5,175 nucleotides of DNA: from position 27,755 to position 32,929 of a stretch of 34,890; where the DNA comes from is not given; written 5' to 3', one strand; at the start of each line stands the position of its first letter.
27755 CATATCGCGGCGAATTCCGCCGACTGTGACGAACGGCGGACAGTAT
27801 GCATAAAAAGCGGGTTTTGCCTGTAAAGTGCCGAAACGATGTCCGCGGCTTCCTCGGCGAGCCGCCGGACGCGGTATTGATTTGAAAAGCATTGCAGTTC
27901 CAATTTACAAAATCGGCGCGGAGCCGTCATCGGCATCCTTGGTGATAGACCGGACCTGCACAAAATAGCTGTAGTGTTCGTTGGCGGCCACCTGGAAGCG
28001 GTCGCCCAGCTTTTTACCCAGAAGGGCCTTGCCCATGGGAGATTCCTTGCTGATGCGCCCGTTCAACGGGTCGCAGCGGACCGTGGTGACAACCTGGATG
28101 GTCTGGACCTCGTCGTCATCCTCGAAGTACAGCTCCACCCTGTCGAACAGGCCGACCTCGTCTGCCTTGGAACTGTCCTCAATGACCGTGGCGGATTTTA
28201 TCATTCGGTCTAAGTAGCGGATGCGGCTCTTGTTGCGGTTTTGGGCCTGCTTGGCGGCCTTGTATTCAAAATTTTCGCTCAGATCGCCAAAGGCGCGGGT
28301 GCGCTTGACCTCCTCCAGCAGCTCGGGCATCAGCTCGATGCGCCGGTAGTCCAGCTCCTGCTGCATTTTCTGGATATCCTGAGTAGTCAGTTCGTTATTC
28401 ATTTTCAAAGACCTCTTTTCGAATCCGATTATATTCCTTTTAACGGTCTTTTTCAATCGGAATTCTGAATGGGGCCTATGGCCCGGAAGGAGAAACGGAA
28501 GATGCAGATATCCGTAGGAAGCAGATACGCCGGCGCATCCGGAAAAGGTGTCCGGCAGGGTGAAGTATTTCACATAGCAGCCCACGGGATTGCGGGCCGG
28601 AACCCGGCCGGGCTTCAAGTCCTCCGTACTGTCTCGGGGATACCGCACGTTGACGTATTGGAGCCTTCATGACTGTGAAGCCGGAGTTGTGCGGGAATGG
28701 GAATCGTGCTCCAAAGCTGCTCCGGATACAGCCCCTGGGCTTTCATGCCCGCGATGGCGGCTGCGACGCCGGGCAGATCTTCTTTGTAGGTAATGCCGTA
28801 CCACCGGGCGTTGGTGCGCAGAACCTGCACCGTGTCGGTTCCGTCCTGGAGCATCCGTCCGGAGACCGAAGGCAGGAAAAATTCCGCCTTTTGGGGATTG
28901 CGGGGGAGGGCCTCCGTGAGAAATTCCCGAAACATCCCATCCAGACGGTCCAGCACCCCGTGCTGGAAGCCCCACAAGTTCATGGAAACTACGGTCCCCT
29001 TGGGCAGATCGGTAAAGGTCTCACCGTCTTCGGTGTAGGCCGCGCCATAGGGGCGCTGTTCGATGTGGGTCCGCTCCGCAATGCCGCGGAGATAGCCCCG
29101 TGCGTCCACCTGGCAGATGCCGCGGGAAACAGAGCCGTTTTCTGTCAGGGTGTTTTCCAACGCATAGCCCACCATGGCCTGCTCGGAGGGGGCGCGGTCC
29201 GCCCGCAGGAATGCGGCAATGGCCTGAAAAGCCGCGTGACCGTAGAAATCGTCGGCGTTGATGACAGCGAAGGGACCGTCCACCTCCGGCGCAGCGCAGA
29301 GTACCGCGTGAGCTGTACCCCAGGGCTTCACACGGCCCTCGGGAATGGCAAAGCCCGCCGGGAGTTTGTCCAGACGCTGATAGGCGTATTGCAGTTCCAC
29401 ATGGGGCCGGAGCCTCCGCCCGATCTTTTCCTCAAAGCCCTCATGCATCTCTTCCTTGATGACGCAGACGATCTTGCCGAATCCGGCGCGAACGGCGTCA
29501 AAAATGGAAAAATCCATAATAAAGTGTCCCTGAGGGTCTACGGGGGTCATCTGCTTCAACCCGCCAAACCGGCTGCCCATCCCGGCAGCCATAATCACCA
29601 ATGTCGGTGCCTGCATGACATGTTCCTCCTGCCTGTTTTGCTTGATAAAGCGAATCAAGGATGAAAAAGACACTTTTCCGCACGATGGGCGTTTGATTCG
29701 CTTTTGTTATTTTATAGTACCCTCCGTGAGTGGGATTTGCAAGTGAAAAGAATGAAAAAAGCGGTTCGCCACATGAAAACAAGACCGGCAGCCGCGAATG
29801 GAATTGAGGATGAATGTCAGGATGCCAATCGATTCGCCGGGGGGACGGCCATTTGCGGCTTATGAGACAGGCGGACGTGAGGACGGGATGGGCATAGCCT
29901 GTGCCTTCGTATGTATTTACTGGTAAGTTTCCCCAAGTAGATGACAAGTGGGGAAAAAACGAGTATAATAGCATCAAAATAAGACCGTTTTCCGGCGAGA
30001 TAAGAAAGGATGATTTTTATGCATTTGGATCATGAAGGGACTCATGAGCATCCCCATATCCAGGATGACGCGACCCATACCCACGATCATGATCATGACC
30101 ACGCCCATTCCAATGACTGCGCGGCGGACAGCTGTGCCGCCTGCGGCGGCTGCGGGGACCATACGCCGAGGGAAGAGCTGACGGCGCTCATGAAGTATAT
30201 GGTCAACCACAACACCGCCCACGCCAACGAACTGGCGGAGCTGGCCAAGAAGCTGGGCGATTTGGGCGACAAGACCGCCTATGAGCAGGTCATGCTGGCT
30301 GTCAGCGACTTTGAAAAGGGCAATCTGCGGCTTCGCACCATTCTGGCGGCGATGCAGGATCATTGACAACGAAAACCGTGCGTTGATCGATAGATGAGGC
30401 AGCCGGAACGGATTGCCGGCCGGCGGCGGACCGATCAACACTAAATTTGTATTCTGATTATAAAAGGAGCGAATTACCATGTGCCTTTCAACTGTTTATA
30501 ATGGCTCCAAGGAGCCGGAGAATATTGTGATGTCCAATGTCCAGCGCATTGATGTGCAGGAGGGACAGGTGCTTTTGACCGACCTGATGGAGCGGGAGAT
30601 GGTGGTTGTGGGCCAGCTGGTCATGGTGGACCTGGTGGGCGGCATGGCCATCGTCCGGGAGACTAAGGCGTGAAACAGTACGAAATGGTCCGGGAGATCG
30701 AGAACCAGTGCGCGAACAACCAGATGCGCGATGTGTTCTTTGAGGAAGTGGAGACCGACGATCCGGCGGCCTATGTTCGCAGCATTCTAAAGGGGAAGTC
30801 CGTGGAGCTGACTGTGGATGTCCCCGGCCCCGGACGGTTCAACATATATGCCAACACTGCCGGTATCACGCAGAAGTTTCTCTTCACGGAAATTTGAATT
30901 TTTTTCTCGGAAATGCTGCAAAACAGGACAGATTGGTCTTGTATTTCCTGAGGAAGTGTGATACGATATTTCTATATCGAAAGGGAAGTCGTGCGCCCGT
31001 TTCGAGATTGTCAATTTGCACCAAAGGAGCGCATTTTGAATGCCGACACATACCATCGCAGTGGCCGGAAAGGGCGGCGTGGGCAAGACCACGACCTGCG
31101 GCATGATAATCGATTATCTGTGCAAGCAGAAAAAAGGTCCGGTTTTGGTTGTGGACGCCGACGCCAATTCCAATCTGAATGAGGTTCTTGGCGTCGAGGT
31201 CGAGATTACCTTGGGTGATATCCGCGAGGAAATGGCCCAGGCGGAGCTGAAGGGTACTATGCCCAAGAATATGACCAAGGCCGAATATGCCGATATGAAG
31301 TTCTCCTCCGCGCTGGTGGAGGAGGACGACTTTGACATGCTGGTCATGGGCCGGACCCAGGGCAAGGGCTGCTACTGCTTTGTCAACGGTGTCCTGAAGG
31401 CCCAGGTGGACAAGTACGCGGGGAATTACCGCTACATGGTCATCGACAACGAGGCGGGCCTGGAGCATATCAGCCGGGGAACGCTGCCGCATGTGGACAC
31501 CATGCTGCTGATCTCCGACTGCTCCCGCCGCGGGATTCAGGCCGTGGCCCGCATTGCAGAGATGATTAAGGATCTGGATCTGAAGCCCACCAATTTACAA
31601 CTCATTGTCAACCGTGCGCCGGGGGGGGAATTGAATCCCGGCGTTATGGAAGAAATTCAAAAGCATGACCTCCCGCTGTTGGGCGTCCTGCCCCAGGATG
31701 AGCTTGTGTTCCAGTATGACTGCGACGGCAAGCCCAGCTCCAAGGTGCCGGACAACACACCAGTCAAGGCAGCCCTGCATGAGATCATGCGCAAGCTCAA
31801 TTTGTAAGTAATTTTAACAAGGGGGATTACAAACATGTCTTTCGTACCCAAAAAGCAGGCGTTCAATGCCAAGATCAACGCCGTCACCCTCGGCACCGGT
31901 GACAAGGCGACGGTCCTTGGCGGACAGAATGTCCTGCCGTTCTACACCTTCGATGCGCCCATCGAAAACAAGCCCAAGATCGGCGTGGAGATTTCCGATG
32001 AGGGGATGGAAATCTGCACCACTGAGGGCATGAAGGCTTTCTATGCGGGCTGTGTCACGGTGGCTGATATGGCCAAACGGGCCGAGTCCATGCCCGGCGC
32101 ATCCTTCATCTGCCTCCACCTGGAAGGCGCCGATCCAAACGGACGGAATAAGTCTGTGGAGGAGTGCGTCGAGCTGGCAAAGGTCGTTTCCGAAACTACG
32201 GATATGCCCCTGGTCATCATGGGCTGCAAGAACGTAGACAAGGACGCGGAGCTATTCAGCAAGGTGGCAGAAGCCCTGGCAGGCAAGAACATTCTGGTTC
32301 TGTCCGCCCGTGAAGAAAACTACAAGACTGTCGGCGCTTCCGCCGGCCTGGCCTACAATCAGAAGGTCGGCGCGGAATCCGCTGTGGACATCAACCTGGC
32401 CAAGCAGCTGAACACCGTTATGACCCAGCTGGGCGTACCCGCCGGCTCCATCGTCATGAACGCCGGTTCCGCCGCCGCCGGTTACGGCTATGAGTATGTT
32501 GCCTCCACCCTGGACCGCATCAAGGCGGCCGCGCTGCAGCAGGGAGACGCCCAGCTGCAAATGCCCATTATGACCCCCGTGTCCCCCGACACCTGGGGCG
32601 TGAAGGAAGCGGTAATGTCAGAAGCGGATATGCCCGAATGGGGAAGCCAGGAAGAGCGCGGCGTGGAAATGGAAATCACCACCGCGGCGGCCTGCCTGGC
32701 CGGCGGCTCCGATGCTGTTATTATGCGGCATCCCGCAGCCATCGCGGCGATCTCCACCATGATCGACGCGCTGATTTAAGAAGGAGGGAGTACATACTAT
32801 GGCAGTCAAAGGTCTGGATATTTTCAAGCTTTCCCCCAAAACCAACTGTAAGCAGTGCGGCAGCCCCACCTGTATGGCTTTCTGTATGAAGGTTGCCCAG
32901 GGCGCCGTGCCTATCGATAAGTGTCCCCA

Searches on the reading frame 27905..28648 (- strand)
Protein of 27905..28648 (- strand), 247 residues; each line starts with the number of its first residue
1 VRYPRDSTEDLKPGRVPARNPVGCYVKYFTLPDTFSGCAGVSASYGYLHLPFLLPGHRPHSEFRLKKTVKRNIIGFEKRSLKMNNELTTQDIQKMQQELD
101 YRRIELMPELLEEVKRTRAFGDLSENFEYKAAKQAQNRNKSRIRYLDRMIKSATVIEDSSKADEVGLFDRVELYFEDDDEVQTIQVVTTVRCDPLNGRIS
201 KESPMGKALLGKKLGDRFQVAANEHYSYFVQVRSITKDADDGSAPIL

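Call 4: search_protein_families(library=pfam, proteins=[window:27905-28648:-], max_evalue=0.001)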
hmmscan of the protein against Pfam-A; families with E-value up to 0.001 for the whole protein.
window:27905-28648:- (247 aa): 2 families
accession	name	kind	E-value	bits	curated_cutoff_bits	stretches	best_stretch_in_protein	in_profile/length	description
PF03449.20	GreA_GreB_N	-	2.3e-21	76.2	24.5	1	87-155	3-71/71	Transcription elongation factor, N-terminal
PF01272.25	GreA_GreB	-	1.6e-15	57.3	26.9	1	162-236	3-76/77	Transcription elongation factor, GreA/GreB, C-term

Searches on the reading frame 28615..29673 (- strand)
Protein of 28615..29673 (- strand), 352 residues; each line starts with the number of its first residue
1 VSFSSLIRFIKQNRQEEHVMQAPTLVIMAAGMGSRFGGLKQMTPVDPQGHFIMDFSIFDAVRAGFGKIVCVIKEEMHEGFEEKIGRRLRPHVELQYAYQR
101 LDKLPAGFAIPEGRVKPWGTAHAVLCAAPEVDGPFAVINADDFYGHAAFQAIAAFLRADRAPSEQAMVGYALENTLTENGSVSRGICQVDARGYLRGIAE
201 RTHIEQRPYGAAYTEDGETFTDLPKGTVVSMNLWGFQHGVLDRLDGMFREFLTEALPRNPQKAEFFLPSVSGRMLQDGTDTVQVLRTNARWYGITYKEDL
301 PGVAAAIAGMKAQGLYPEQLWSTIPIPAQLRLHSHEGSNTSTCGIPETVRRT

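Call 4: search_protein_families(library=pfam, proteins=[window:28615-29673:-], max_evalue=0.001)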
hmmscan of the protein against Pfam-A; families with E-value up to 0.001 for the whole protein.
window:28615-29673:- (352 aa): 2 families
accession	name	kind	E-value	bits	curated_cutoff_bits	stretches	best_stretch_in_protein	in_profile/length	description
PF00483.29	NTP_transferase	-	3.2e-10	40.4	21.2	1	26-241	3-185/245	Nucleotidyl transferase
PF12804.13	NTP_transf_3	-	0.00014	22.6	27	1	26-78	2-52/160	MobA-like NTP transferase domain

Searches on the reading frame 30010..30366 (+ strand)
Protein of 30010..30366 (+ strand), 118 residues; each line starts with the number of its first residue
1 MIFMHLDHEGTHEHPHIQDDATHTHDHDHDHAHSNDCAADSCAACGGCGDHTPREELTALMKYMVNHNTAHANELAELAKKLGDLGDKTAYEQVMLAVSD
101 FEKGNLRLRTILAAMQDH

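Call 27: search_protein_families(library=ncbifam, proteins=[window:30010-30366:+], max_evalue=0.00001)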
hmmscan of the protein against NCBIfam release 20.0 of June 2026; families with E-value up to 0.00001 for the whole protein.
window:30010-30366:+ (118 aa): 0 families

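Call 72: search_protein_families(library=pfam, proteins=[window:30010-30366:+], max_evalue=0.01)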
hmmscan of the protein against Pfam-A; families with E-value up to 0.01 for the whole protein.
window:30010-30366:+ (118 aa): 0 families

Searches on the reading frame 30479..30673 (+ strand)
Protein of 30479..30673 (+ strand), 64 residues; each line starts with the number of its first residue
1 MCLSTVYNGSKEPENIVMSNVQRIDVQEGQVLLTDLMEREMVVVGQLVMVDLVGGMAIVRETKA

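Call 27: search_protein_families(library=ncbifam, proteins=[window:30479-30673:+], max_evalue=0.00001)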
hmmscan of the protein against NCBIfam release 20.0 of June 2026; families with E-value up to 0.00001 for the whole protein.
window:30479-30673:+ (64 aa): 0 families

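Call 72: search_protein_families(library=pfam, proteins=[window:30479-30673:+], max_evalue=0.01)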
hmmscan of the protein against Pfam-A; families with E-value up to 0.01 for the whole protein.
window:30479-30673:+ (64 aa): 1 family
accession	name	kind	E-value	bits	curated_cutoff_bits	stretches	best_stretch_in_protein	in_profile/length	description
PF10133.14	CooT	-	4.5e-17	62.6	27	1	1-59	1-59/60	CO dehydrogenase accessory protein CooT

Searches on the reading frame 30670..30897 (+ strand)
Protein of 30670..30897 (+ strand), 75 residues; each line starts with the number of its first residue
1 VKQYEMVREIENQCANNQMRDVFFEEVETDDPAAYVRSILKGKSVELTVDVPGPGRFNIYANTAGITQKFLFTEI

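Call 27: search_protein_families(library=ncbifam, proteins=[window:30670-30897:+], max_evalue=0.00001)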
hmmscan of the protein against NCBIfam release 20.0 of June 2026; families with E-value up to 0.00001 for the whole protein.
window:30670-30897:+ (75 aa): 0 families

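Call 72: search_protein_families(library=pfam, proteins=[window:30670-30897:+], max_evalue=0.01)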
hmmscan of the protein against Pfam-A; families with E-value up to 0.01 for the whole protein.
window:30670-30897:+ (75 aa): 0 families

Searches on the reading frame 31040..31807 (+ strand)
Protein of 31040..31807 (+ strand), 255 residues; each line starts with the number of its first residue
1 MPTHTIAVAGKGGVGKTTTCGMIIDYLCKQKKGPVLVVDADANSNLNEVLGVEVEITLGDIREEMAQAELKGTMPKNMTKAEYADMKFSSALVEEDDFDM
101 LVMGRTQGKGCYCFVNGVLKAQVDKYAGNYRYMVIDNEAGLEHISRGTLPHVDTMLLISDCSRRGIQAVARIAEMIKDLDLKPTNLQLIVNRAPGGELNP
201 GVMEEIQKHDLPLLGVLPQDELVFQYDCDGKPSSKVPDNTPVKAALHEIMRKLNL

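Call 4: search_protein_families(library=pfam, proteins=[window:31040-31807:+], max_evalue=0.001)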
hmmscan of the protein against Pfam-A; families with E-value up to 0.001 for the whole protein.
window:31040-31807:+ (255 aa): 5 families
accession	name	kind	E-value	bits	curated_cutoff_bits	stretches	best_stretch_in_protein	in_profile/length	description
PF01656.29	CbiA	-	1.1e-15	58.2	25.4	1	6-232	2-124/125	CobQ/CobB/MinD/ParA nucleotide binding domain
PF13614.12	AAA_31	-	1.9e-15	57.7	27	1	5-182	3-170/177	AAA domain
PF02374.21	ArsA_ATPase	-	5.7e-07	29.5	24.3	1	4-82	2-79/305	Anion-transporting ATPase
PF10609.15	ParA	-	1.9e-06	27.9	27.1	1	4-253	4-245/246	NUBPL iron-transfer P-loop NTPase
PF01935.23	DUF87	-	1.2e-05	26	23.2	1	4-41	24-61/220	Helicase HerA, central domain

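Call 5: search_protein_families(library=ncbifam, proteins=[window:31040-31807:+], max_evalue=0.001)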
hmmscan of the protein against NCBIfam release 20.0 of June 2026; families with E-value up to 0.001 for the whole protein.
window:31040-31807:+ (255 aa): 12 families
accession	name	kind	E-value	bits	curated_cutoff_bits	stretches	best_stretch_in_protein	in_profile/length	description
TIGR01968.1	minD_bact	equivalog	1.1e-14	54.4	212.9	1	8-252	7-235/261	septum site-determining protein MinD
TIGR01969.1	minD_arch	subfamily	2.6e-13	49.7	201.75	2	8-67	6-66/251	cell division ATPase MinD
NF041546.1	ParA_partition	equivalog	3.2e-10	39.9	180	1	119-216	66-166/203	ParA family partition ATPase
TIGR03815.1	CpaE_hom_Actino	equivalog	2.6e-07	30.1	154.45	1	5-253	113-340/340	septum site-determining protein Ssd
NF008079.0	PRK10818.1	equivalog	3.5e-06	26.6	508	1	6-233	6-227/270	septum site-determining protein MinD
TIGR04291.1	arsen_driv_ArsA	equivalog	5.7e-06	25.3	650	1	3-62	3-61/565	arsenical pump-driving ATPase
TIGR00345.1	GET3_arsA_TRC40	subfamily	9.7e-06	25.3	135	1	8-75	2-70/299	TRC40/GET3/ArsA family transport-energizing ATPase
NF010443.0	PRK13869.1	subfamily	1.8e-05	23.7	446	1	7-179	125-301/405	plasmid-partitioning protein RepA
NF009701.0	PRK13230.1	subfamily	0.0001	21.5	350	1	5-66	3-65/291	nitrogenase reductase-like protein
TIGR03371.1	cellulose_yhjQ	equivalog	0.00012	21.7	157.85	1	4-59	2-57/246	cellulose biosynthesis protein BcsQ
NF041136.1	MrpORP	equivalog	0.00012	21.5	450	0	6-54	9-57/365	iron-sulfur cluster carrier protein MrpORP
NF047398.1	AAA_KGGVGR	domain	0.00014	22.3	90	0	10-42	10-41/190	KGGVGR-motif variant AAA ATPase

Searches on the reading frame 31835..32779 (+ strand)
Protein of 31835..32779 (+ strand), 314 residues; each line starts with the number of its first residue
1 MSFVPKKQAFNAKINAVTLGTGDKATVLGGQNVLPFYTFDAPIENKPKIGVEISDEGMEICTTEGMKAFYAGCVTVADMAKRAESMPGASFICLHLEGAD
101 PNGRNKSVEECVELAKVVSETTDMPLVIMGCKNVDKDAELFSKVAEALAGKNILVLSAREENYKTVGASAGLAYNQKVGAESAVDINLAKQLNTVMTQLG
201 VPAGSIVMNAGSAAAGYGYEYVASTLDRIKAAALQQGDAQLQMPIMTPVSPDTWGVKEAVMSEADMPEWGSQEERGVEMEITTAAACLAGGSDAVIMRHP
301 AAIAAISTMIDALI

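Call 4: search_protein_families(library=pfam, proteins=[window:31835-32779:+], max_evalue=0.001)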
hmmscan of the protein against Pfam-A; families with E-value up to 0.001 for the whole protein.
window:31835-32779:+ (314 aa): 1 family
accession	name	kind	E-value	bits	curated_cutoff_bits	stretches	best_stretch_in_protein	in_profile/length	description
PF03599.22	CdhD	-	7.2e-35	120.9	24.8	1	17-258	2-223/387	CO dehydrogenase/acetyl-CoA synthase delta subunit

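Call 5: search_protein_families(library=ncbifam, proteins=[window:31835-32779:+], max_evalue=0.001)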
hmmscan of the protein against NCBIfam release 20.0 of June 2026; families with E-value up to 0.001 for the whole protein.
window:31835-32779:+ (314 aa): 7 families
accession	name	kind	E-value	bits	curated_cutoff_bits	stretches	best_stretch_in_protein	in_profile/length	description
NF040759.1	WLP_AcsD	exception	1.1e-145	484.7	430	1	6-313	4-311/312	acetyl-CoA decarbonylase/synthase complex subunit delta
NF003376.0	PRK04452.1-2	subfamily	6.5e-104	347.1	280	1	2-313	2-311/313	acetyl-CoA decarbonylase/synthase complex subunit delta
NF003377.0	PRK04452.1-3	subfamily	9.1e-87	291.8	527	1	1-313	1-312/432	acetyl-CoA decarbonylase/synthase complex subunit delta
NF003375.0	PRK04452.1-1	subfamily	1.7e-54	185.5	488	1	3-313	104-423/442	acetyl-CoA decarbonylase/synthase complex subunit delta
TIGR00381.1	cdhD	equivalog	3e-48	164.5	252.9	1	2-311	63-371/389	CO dehydrogenase/acetyl-CoA synthase subunit delta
NF003378.0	PRK04452.1-4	subfamily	2.3e-44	151.8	634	1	7-308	65-360/384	acetyl-CoA decarbonylase/synthase complex subunit delta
NF003195.0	PRK04165.1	equivalog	4.8e-13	48.8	306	1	9-303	56-302/450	acetyl-CoA decarbonylase/synthase complex subunit gamma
